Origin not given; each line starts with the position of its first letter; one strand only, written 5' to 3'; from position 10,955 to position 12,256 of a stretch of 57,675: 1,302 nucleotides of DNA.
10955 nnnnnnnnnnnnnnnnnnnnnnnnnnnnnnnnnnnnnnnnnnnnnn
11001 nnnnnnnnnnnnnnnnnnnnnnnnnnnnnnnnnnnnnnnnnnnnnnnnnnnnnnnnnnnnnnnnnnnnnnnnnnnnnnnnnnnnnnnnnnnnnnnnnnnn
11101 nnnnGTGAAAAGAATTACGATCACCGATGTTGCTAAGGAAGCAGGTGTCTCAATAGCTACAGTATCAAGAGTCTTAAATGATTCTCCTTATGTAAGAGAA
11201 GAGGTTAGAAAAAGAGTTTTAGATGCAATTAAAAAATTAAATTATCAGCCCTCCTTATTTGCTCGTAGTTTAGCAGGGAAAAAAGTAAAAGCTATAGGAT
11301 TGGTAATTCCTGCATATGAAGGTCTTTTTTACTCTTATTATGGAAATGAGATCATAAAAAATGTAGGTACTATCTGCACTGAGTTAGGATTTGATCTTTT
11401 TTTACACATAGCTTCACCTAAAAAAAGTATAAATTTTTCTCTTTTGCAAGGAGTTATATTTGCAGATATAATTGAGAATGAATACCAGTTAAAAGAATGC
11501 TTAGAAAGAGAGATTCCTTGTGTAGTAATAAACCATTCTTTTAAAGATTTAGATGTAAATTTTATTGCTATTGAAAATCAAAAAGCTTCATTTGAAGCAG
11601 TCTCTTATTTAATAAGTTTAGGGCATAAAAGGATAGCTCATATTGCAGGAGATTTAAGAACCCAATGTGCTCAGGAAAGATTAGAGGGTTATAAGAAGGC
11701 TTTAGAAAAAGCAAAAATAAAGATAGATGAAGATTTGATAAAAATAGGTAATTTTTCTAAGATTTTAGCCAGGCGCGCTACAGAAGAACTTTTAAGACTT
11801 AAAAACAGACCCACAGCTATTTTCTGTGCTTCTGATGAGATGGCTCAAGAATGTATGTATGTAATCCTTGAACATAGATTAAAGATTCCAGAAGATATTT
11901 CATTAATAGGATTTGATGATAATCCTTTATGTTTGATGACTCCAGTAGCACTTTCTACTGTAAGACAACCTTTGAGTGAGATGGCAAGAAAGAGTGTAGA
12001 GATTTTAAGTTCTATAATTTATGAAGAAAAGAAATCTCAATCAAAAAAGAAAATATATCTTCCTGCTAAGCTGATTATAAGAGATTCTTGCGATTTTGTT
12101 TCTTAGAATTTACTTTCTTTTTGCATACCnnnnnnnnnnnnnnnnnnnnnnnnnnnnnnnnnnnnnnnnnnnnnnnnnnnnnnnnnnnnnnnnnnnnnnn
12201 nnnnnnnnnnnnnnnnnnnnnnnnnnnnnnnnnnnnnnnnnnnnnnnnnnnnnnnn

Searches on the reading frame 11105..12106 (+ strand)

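Call 8: search_protein_families(library=pfam, proteins=[window:11105-12106:+], max_evalue=0.0001)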
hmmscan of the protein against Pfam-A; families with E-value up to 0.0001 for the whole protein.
window:11105-12106:+ (333 aa): 4 families
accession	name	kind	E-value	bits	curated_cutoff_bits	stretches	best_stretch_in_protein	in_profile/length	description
PF13377.12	Peripla_BP_3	-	4.2e-33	115.2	26.5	1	166-329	1-167/167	Periplasmic binding protein-like domain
PF00356.27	LacI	-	1.3e-20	73.3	27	1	5-50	1-46/46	Bacterial regulatory proteins, lacI family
PF00532.27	Peripla_BP_1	-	3.2e-13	50.2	22.2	1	134-323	78-277/281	Periplasmic binding proteins and sugar binding domain of LacI family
PF13407.12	Peripla_BP_4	-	9.1e-10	39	35.1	1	129-274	73-220/258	Periplasmic binding protein domain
